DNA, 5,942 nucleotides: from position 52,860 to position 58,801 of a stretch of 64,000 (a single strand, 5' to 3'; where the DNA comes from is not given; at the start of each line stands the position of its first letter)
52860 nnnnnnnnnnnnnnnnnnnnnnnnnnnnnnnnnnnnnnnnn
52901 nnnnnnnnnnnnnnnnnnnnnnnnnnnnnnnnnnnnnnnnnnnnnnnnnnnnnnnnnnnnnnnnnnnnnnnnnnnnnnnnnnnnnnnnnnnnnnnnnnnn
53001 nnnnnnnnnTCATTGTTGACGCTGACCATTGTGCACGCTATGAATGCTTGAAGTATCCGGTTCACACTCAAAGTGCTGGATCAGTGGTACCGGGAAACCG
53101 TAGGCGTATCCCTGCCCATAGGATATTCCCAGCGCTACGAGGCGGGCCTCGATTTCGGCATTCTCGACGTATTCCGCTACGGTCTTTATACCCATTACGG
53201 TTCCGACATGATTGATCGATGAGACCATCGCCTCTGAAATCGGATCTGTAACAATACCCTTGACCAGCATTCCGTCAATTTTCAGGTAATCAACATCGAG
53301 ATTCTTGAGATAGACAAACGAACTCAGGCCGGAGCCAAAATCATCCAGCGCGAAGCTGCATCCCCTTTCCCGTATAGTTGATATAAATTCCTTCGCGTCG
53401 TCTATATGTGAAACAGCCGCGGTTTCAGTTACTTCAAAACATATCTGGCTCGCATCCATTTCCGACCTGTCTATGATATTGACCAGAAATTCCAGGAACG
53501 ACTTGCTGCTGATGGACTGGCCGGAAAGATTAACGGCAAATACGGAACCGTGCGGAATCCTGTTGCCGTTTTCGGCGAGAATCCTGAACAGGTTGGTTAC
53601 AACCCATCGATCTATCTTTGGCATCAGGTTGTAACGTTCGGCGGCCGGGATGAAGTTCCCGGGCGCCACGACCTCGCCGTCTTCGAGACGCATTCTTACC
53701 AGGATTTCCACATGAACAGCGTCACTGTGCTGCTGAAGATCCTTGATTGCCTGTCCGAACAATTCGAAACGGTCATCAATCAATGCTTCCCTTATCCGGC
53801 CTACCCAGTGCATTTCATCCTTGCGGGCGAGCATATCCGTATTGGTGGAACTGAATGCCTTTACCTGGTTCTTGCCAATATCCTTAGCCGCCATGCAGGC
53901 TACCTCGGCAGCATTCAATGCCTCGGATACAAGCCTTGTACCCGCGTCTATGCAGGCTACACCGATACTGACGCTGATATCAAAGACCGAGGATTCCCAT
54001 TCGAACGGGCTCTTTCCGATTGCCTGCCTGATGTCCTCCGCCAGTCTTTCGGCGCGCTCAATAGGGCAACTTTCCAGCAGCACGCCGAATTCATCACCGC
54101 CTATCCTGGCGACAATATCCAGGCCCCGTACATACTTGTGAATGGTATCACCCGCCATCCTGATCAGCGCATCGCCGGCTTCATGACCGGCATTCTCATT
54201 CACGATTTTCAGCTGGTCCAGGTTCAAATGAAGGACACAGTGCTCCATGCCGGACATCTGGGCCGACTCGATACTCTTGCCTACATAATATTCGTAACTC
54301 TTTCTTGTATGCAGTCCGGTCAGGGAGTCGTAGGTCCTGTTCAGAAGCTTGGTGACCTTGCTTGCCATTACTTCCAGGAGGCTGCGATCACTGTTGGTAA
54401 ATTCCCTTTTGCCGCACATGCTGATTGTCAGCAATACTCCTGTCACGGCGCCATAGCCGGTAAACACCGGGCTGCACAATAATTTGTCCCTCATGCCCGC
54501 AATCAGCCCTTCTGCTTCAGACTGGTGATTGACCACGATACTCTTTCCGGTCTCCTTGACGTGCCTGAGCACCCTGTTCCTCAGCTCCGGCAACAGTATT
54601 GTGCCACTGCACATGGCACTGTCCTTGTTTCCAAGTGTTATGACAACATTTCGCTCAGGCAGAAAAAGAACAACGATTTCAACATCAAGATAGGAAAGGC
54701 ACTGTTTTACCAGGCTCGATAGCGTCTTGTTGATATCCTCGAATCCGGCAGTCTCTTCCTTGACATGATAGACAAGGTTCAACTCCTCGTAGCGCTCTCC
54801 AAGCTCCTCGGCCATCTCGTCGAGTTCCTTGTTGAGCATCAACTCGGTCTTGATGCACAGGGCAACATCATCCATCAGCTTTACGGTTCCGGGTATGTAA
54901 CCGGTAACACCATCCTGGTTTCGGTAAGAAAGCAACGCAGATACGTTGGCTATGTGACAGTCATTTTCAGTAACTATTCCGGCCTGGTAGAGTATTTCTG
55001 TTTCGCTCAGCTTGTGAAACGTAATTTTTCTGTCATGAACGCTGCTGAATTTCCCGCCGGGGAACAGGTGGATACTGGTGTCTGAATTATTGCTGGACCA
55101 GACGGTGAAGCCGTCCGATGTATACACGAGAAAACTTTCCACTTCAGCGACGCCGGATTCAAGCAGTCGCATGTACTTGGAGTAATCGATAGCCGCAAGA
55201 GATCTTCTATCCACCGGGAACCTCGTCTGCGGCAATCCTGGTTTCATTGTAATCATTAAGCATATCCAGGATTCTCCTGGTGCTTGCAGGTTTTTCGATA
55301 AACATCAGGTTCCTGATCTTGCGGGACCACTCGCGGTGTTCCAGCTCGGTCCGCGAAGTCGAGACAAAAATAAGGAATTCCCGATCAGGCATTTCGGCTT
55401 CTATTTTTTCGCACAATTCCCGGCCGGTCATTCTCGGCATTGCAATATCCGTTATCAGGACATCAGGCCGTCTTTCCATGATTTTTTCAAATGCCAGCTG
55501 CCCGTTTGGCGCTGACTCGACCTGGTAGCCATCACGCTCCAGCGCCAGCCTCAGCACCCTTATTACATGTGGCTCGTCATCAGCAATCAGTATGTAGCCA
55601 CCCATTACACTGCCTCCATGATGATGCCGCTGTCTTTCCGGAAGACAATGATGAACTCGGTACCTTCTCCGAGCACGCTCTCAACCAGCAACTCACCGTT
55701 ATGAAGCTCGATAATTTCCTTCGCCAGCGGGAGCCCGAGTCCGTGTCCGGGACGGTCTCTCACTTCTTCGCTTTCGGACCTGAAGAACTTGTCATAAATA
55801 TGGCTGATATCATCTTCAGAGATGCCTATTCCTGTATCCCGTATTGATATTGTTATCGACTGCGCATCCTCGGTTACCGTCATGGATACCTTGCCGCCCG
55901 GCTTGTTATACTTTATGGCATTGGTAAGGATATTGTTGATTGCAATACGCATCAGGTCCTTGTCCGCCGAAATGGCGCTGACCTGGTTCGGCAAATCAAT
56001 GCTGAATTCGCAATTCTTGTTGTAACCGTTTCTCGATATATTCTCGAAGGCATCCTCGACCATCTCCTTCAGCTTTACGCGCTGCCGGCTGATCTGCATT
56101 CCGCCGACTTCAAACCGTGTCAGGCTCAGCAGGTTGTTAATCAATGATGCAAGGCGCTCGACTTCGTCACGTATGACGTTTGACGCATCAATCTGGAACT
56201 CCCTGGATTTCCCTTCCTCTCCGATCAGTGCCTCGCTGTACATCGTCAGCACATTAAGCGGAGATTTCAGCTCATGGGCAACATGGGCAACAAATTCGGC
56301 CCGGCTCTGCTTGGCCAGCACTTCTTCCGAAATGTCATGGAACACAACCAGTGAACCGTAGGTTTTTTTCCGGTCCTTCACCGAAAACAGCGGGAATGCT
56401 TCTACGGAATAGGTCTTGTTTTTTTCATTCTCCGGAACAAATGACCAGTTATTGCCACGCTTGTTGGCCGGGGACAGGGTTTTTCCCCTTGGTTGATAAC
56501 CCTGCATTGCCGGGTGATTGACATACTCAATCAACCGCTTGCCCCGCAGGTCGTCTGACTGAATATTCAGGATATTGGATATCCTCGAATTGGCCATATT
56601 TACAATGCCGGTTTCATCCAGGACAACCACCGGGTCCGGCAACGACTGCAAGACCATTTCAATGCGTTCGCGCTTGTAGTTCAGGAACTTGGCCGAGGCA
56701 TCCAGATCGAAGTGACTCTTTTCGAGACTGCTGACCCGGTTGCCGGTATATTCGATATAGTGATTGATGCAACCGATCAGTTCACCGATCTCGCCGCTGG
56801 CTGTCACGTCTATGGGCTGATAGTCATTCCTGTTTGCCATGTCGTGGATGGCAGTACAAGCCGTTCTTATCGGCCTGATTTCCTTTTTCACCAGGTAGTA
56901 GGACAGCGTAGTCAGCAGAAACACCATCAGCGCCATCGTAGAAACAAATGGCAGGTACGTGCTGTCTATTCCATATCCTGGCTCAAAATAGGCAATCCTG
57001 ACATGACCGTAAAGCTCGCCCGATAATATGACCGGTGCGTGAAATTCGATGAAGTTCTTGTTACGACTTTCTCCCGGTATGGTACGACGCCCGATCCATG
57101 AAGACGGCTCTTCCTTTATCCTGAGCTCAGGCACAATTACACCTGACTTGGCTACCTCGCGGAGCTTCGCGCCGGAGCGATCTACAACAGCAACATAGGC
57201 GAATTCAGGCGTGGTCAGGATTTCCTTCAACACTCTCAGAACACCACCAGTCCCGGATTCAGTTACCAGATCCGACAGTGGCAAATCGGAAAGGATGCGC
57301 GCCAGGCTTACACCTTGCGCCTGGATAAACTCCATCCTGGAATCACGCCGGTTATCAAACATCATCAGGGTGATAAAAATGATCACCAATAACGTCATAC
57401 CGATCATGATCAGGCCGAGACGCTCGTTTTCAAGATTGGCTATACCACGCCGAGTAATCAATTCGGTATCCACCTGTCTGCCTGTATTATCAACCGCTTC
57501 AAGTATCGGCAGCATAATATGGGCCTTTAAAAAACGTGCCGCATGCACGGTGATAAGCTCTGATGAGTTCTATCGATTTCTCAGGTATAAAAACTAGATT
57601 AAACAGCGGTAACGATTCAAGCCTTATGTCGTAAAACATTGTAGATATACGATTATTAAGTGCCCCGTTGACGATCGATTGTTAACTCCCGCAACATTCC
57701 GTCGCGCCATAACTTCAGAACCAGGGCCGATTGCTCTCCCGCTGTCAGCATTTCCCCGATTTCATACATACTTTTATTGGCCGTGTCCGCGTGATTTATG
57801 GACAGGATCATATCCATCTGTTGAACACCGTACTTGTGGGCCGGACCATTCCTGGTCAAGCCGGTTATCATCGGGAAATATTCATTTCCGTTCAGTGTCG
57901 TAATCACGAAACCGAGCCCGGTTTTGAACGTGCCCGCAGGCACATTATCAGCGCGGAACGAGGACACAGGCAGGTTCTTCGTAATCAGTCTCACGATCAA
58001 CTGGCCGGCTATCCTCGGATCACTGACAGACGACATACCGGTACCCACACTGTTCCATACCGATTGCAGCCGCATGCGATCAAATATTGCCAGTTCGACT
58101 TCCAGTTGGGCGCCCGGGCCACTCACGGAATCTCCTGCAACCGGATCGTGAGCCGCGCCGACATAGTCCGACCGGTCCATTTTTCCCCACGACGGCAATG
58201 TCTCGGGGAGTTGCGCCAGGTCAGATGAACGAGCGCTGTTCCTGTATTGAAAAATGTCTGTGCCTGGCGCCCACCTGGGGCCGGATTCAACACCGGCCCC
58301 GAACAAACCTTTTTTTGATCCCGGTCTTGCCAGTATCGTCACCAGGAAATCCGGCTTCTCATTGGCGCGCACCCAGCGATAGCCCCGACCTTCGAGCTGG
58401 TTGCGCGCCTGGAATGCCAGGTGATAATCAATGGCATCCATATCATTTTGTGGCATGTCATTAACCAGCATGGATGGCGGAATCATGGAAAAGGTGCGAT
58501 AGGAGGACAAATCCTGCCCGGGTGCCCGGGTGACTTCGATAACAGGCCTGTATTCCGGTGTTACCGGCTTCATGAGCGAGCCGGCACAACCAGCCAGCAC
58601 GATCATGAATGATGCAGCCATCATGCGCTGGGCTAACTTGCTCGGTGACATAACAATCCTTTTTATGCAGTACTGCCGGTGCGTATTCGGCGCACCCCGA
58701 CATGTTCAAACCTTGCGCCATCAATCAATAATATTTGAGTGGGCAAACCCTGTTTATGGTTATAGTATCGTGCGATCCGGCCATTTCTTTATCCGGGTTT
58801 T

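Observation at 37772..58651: Non-canonical type II secretion / type IV filament hybrid locus with built-in c-di-GMP circuitry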

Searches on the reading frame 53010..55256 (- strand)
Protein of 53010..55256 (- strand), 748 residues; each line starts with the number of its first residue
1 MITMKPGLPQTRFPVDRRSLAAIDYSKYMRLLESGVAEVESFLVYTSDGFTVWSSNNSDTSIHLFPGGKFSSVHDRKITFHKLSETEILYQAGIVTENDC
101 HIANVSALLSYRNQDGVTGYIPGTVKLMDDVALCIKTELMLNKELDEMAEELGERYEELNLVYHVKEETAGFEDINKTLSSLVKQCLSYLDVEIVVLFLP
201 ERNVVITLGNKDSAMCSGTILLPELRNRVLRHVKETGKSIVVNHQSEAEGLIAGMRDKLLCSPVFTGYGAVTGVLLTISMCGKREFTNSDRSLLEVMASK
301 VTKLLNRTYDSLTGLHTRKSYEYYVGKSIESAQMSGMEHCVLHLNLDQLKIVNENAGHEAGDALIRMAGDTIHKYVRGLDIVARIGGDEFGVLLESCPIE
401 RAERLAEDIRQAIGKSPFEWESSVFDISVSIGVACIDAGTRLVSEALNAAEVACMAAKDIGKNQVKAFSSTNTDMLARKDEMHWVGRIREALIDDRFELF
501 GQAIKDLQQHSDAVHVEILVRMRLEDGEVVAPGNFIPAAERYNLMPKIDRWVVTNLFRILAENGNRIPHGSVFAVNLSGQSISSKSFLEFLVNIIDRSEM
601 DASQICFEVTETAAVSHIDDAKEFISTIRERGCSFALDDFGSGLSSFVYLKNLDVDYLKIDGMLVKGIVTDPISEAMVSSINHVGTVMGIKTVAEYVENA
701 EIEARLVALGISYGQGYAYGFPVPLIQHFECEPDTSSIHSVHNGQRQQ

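Call 3: search_protein_families(library=pfam, proteins=[window:53010-55256:-], max_evalue=0.01)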
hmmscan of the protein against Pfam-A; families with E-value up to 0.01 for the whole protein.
window:53010-55256:- (748 aa): 4 families
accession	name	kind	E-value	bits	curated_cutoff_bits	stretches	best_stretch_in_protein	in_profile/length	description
PF00563.25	EAL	-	5.6e-58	196.5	31.3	1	487-720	3-234/236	EAL domain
PF00990.26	GGDEF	-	1.5e-30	106.5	23.8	1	308-464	2-161/161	Diguanylate cyclase, GGDEF domain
PF01590.32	GAF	-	2.4e-06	28.5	22.4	1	174-301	1-129/133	GAF domain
PF13185.12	GAF_2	-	0.0089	16.7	28.6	0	174-302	3-132/136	GAF domain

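Call 6: search_protein_families(library=ncbifam, proteins=[window:53010-55256:-], max_evalue=0.01)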
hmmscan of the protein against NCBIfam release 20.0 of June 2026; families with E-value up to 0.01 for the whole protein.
window:53010-55256:- (748 aa): 28 families (the best 25 are shown)
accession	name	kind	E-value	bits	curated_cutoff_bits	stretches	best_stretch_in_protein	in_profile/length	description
NF007298.0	PRK09776.1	equivalog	1.5e-104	350.9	1135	1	308-726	685-1100/1111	diguanylate cyclase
NF045675.1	PhdiestaseDibA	equivalog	7.3e-75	252.5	980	1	308-724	204-617/623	phosphodiesterase DibA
NF007474.0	PRK10060.1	equivalog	5.5e-58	196.7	782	1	308-725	239-647/663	cyclic di-GMP phosphodiesterase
NF052458.1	PhdiestGepA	equivalog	2.8e-55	187.9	1200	1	308-725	426-834/840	phosphodiesterase GepA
NF053781.1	cdiGMPphdstlr2612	equivalog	3.7e-55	187.2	1600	1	307-724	840-1257/1268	Tlr1612 family c-di-GMP phosphodiesterase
NF008467.0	PRK11359.1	equivalog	5.2e-49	166.9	857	1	302-724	373-784/800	oxygen-sensing cyclic-di-GMP phosphodiesterase DosP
NF008807.1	PRK11829.1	equivalog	1.4e-48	165.5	733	1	292-731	229-660/670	biofilm formation regulator HmsP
NF045673.1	c-di-GMPRcptLapD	equivalog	1.1e-46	159.5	1020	1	291-724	219-646/647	cyclic di-GMP receptor LapD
NF008281.1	PRK11059.1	equivalog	4.8e-40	137.5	663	1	309-718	223-625/633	RNase E specificity factor CsrD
TIGR00254.1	GGDEF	domain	5e-33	114.2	37.4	1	308-467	6-166/168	diguanylate cyclase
NF007839.0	PRK10551.1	equivalog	7.4e-31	107.3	461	1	500-727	280-505/518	cyclic di-GMP phosphodiesterase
NF007135.0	PRK09581.1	equivalog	2.3e-30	105.8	474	1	308-467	293-454/457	PleD family two-component system response regulator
NF038266.1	diguan_SiaD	equivalog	2.3e-28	99.3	290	1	308-465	95-252/252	biofilm regulation diguanylate cyclase SiaD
NF007423.1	PRK09966.1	equivalog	3.3e-27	95.4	325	1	308-453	240-385/390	diguanylate cyclase DgcN/YfiN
NF007380.0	PRK09894.1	equivalog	3.1e-24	85.9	256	1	305-470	127-289/296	diguanylate cyclase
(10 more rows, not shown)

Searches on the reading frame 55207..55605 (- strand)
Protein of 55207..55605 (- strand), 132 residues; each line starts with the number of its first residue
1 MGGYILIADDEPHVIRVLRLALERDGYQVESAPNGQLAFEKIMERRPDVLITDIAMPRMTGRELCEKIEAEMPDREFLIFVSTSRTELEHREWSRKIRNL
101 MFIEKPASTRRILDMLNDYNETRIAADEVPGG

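Call 3: search_protein_families(library=pfam, proteins=[window:55207-55605:-], max_evalue=0.01)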
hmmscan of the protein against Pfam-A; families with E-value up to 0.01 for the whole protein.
window:55207-55605:- (132 aa): 2 families
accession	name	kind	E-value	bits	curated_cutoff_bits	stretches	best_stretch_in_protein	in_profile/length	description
PF00072.30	Response_reg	-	2.9e-22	79.4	30.2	1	5-116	1-110/111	Response regulator receiver domain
PF23198.2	PDE8A_N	-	0.0047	17.3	29.6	1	6-83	14-92/147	PDE8A-like, N-terminal domain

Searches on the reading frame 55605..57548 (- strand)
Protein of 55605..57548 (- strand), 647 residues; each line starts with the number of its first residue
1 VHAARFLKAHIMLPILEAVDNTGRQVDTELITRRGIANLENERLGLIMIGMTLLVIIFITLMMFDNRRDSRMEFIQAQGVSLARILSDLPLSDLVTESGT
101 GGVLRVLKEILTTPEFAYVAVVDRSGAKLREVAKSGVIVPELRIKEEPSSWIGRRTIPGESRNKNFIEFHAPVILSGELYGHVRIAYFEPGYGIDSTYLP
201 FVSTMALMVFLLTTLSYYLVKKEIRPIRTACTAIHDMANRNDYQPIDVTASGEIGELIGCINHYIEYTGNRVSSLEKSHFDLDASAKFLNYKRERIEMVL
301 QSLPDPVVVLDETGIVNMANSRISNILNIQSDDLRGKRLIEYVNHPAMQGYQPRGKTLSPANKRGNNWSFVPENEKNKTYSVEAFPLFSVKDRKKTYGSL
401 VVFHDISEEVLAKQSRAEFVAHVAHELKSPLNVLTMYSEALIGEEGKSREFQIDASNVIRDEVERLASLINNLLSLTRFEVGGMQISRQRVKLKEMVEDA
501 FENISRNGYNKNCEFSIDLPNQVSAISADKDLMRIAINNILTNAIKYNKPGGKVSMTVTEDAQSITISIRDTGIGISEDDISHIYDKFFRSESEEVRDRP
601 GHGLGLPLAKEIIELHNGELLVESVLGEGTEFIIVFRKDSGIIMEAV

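Call 3: search_protein_families(library=pfam, proteins=[window:55605-57548:-], max_evalue=0.01)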
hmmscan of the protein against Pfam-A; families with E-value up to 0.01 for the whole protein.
window:55605-57548:- (647 aa): 9 families
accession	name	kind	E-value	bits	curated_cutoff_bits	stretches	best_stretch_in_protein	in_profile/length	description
PF02518.31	HATPase_c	-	1.2e-26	93.8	26.4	1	529-638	2-109/111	Histidine kinase-, DNA gyrase B-, and HSP90-like ATPase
PF00512.31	HisKA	-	2e-14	53.8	26.9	1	416-480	2-64/66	His Kinase A (phospho-acceptor) domain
PF00989.32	PAS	-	6.4e-08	33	22.6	1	295-354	2-61/113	PAS fold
PF08448.16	PAS_4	-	7.1e-07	29.9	23.1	1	300-409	1-108/110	PAS fold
PF13581.12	HATPase_c_2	-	2e-06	28.2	27.4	1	529-613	28-109/127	Histidine kinase-like ATPase domain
PF24820.1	Diguanyl_cycl_sensor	-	6e-06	26.6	28.1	1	300-352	2-54/109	Diguanylate cyclase-like sensor domain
PF13188.13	PAS_8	-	0.0023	18.2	21.8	1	294-346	1-53/65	PAS domain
PF14501.12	HATPase_c_5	-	0.0027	18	22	1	531-623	5-89/102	GHKL domain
PF13426.13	PAS_9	-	0.01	16.6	27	0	304-408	1-103/103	PAS domain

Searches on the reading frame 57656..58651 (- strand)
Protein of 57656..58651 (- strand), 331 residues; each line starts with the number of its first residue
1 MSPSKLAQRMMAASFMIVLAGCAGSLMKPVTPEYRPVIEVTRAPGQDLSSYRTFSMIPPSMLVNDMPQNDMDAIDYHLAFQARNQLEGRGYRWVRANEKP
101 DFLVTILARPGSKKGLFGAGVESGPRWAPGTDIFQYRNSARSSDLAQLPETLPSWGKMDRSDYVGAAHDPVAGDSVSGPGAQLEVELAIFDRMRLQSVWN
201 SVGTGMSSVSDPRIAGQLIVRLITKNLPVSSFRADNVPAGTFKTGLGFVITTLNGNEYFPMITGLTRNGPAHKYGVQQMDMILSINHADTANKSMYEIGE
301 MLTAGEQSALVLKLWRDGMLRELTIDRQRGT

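Call 3: search_protein_families(library=pfam, proteins=[window:57656-58651:-], max_evalue=0.01)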
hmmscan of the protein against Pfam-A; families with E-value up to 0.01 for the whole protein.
window:57656-58651:- (331 aa): 4 families
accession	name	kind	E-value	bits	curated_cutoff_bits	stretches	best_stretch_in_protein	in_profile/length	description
PF13590.11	DUF4136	-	8e-09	36.5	32.8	1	44-208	7-129/152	Domain of unknown function (DUF4136)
PF00595.29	PDZ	-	0.00032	21.5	23.2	1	244-303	10-70/81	PDZ domain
PF17820.7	PDZ_6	-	0.00036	20.6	27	1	262-316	2-54/54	PDZ domain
PF13180.12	PDZ_2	-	0.0016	19.1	27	1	261-325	15-78/80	PDZ domain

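Call 6: search_protein_families(library=ncbifam, proteins=[window:57656-58651:-], max_evalue=0.01)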
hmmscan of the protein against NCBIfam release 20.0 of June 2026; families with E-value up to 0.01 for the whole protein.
window:57656-58651:- (331 aa): 7 families
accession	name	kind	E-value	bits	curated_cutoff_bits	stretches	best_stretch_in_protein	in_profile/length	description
TIGR00225.1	prc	subfamily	8e-05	21.8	218.6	1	245-329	52-133/335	C-terminal processing peptidase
TIGR03900.1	prc_long_Delta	hypoth_equivalog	0.00014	20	660.95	1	240-328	137-223/973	MXAN_5808 family serine peptidase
NF045588.1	Cterm_S41_CtpA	exception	0.00025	20.1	625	1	233-329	100-197/401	carboxyl-terminal processing protease CtpA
NF045589.1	Cterm_S41_CtpB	exception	0.002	16.9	633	1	261-327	133-200/416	carboxyl-terminal processing protease CtpB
TIGR02037.1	degP_htrA_DO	subfamily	0.0028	16.7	416.2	1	261-326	262-326/434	Do family serine endopeptidase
NF045590.1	Cterm_S41_CtpC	exception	0.0092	14.8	665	0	233-329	105-200/418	carboxyl-terminal processing protease CtpC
NF051464.1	tail_spec_CT441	exception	0.0093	14.7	700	0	261-317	261-318/645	tail-specific protease Tsp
